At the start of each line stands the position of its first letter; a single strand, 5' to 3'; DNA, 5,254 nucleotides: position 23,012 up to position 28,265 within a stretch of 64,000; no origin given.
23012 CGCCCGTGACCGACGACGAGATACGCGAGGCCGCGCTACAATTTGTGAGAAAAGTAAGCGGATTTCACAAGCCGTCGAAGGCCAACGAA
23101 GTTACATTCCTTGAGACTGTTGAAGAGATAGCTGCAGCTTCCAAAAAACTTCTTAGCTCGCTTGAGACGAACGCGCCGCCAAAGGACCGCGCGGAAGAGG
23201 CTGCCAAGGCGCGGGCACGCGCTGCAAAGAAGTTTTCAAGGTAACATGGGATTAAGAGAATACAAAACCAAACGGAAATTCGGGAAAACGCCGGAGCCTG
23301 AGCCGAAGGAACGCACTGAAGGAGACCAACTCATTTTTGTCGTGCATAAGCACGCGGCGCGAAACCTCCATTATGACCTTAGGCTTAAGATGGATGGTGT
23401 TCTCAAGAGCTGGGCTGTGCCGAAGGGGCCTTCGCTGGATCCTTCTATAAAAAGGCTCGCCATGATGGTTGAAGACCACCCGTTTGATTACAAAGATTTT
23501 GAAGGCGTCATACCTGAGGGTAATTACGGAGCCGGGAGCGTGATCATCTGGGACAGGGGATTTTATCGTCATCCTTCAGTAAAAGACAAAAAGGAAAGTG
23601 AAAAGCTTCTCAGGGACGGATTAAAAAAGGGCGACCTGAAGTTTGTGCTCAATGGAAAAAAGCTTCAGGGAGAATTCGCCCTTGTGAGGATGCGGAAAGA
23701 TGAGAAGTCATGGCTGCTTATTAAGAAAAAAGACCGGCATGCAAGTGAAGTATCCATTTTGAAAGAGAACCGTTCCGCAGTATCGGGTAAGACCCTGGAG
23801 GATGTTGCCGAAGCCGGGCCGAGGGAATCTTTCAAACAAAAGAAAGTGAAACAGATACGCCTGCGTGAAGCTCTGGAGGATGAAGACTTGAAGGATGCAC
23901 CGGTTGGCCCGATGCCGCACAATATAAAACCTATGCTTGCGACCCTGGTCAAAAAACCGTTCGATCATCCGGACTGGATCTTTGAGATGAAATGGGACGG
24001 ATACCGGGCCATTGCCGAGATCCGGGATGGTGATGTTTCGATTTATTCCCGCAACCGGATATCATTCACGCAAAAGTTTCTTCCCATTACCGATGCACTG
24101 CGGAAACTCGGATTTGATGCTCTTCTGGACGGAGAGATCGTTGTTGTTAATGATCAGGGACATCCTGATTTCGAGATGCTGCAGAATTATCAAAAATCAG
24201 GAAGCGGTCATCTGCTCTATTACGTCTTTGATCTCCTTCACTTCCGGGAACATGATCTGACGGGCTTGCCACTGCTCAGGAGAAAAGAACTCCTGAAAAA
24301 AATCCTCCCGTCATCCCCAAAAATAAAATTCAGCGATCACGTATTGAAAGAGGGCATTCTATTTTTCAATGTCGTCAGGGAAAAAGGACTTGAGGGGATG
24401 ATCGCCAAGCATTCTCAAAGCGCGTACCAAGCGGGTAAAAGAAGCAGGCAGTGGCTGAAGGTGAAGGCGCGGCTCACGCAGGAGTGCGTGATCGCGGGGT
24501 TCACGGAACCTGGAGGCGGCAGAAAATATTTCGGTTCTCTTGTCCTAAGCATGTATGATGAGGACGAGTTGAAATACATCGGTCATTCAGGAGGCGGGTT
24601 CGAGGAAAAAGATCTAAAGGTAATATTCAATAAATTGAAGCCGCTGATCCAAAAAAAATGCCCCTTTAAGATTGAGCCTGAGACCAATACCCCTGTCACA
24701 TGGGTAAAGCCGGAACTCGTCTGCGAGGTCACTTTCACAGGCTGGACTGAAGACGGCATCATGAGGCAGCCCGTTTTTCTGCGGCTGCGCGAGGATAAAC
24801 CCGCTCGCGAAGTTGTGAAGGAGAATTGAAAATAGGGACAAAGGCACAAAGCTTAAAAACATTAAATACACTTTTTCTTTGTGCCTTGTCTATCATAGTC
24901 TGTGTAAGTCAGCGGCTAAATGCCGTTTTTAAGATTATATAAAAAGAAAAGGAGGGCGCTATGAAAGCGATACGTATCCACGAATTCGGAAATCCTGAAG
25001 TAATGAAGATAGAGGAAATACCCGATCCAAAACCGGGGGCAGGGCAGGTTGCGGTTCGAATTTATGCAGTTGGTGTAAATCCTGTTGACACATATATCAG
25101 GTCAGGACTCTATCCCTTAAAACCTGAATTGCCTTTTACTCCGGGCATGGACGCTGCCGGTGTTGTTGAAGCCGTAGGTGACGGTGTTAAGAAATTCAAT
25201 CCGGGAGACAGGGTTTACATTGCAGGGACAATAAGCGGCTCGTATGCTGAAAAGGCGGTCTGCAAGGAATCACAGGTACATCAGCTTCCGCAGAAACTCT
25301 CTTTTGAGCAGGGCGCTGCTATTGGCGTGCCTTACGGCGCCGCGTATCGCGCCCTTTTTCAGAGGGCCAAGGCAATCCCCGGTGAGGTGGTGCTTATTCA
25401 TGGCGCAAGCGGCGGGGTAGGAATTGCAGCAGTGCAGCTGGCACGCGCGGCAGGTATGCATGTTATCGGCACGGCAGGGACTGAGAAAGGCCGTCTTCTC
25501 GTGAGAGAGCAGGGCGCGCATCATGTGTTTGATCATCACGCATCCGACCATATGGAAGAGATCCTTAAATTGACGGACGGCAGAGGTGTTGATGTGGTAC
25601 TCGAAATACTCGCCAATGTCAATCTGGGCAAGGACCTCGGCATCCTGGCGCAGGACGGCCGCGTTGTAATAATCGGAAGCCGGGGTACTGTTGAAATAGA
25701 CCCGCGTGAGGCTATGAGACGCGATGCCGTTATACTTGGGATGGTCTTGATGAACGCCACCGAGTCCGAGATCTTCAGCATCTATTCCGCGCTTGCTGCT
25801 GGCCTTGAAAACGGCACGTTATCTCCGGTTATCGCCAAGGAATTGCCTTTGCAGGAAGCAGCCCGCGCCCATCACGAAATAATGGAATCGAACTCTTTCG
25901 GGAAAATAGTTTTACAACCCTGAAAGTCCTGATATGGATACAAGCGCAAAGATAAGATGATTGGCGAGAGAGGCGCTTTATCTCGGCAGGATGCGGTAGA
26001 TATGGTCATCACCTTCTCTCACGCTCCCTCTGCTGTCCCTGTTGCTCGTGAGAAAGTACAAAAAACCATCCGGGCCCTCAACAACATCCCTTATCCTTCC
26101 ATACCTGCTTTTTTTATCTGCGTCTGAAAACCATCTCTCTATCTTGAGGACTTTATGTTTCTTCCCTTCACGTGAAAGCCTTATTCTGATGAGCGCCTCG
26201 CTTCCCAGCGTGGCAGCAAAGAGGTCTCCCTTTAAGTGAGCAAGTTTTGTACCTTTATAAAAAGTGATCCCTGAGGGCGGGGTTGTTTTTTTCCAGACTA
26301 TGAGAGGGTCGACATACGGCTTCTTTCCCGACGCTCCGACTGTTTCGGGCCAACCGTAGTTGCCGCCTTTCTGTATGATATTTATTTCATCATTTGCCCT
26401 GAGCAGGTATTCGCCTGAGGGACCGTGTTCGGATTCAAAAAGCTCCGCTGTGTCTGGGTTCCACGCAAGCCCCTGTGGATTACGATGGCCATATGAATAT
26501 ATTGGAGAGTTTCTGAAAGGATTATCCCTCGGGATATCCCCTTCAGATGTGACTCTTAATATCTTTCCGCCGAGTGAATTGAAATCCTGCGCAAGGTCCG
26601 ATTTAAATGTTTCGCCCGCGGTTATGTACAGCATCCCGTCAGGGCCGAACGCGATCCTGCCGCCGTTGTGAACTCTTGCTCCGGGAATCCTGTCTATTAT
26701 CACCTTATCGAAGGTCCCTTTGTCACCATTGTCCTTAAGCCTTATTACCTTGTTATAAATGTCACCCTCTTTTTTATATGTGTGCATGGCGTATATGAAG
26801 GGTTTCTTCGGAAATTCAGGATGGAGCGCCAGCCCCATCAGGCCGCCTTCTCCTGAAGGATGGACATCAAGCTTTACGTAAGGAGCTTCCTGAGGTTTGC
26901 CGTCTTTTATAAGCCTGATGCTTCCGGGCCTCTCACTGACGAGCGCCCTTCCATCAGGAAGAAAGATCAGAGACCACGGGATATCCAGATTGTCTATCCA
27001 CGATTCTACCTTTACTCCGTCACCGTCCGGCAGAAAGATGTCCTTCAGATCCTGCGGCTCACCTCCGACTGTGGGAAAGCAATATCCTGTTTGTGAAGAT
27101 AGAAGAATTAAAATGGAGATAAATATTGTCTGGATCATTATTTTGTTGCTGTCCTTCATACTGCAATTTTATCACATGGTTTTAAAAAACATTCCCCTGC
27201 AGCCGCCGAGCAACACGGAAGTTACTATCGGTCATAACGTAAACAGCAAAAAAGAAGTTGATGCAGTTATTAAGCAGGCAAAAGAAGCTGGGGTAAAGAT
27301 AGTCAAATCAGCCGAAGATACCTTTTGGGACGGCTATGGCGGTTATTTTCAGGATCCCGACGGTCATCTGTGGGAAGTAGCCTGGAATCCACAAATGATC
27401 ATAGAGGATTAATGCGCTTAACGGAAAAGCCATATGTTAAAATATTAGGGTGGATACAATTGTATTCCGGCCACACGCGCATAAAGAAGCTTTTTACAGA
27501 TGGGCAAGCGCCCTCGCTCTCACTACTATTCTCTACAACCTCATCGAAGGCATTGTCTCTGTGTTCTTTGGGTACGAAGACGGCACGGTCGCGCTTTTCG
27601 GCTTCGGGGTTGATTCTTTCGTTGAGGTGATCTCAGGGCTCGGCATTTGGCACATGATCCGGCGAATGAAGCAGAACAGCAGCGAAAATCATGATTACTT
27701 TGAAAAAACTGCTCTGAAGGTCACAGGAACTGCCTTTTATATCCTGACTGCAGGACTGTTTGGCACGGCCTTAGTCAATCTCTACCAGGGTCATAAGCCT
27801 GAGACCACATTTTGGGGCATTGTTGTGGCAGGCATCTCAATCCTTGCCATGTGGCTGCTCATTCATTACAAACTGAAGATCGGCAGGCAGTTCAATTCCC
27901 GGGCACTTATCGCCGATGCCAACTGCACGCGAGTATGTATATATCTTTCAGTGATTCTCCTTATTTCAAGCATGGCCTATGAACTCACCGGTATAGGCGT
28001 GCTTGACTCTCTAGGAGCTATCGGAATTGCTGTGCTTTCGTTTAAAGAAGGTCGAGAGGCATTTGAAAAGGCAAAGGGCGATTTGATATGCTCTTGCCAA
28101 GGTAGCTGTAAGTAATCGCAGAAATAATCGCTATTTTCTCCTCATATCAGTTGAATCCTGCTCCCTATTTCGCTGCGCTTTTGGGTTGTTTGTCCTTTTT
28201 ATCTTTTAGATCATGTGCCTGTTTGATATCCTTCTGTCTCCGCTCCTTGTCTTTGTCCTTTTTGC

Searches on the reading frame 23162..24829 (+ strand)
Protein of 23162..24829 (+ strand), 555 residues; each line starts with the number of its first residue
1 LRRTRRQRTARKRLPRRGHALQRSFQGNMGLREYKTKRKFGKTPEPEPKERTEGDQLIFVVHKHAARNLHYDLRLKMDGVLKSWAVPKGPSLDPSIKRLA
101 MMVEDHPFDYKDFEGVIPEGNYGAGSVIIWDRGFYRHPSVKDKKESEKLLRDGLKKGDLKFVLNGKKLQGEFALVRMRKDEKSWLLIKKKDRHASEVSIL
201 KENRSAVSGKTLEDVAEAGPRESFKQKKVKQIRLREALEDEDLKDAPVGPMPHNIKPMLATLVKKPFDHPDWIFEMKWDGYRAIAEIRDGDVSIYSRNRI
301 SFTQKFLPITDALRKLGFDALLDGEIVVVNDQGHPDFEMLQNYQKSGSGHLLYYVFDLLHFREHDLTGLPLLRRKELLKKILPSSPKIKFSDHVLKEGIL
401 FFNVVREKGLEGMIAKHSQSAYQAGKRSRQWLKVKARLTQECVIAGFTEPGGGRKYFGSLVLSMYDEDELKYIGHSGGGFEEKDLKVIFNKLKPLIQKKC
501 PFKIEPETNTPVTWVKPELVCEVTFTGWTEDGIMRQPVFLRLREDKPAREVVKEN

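Call 32: search_protein_families(library=pfam, proteins=[window:23162-24829:+])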
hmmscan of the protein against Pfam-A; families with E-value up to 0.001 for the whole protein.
window:23162-24829:+ (555 aa): 3 families
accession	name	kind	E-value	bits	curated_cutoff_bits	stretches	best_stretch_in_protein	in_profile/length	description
PF13298.12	LigD_N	-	4e-43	146.4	31.1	1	62-176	1-107/107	DNA Ligase D 3'-phosphoesterase domain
PF01068.26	DNA_ligase_A_M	-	2.1e-34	119.4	26.2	1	257-435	1-204/204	ATP dependent DNA ligase domain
PF04679.21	DNA_ligase_A_C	-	2.5e-29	102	27.5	1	454-546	2-94/94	ATP dependent DNA ligase C terminal region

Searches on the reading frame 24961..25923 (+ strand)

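Call 32: search_protein_families(library=pfam, proteins=[window:24961-25923:+])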
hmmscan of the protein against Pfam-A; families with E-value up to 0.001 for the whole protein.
window:24961-25923:+ (320 aa): 3 families
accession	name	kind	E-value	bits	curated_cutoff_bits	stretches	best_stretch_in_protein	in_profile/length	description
PF00107.32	ADH_zinc_N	-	2.7e-24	86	31.8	1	152-268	1-117/129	Zinc-binding dehydrogenase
PF13602.12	ADH_zinc_N_2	-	1.7e-19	71.5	27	1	185-318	2-134/134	Zinc-binding dehydrogenase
PF08240.17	ADH_N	-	2e-19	70.2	23.5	1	26-111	1-104/104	Alcohol dehydrogenase GroES-like domain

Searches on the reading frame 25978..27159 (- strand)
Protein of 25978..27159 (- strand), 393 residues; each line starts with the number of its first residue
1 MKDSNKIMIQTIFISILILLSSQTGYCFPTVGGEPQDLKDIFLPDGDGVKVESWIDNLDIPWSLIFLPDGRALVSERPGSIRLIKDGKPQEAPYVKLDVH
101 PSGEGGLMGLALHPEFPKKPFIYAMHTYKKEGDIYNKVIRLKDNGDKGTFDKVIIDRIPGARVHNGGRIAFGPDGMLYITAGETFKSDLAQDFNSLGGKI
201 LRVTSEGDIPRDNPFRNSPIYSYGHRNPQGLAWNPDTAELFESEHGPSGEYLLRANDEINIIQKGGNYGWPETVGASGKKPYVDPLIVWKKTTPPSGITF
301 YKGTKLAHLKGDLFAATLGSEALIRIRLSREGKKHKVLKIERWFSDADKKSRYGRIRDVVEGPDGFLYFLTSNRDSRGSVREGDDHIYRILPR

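Call 32: search_protein_families(library=pfam, proteins=[window:25978-27159:-])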
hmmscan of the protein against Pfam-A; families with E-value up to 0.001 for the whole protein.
window:25978-27159:- (393 aa): 1 family
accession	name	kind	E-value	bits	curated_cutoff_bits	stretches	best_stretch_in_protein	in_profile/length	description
PF07995.17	GSDH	-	4e-92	309.5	25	1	58-376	1-328/332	Glucose / Sorbosone dehydrogenase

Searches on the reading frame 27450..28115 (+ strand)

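Call 33: search_protein_families(library=pfam, proteins=[window:27450-28115:+])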
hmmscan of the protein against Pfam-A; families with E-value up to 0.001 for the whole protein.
window:27450-28115:+ (221 aa): 2 families
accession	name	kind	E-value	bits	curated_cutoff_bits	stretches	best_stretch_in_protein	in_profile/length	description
PF01545.26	Cation_efflux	-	1.1e-13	51.9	26.6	1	27-212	5-197/198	Cation efflux family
PF04973.17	NMN_transporter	-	0.00078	19.9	27.3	0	12-76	79-132/175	Nicotinamide mononucleotide transporter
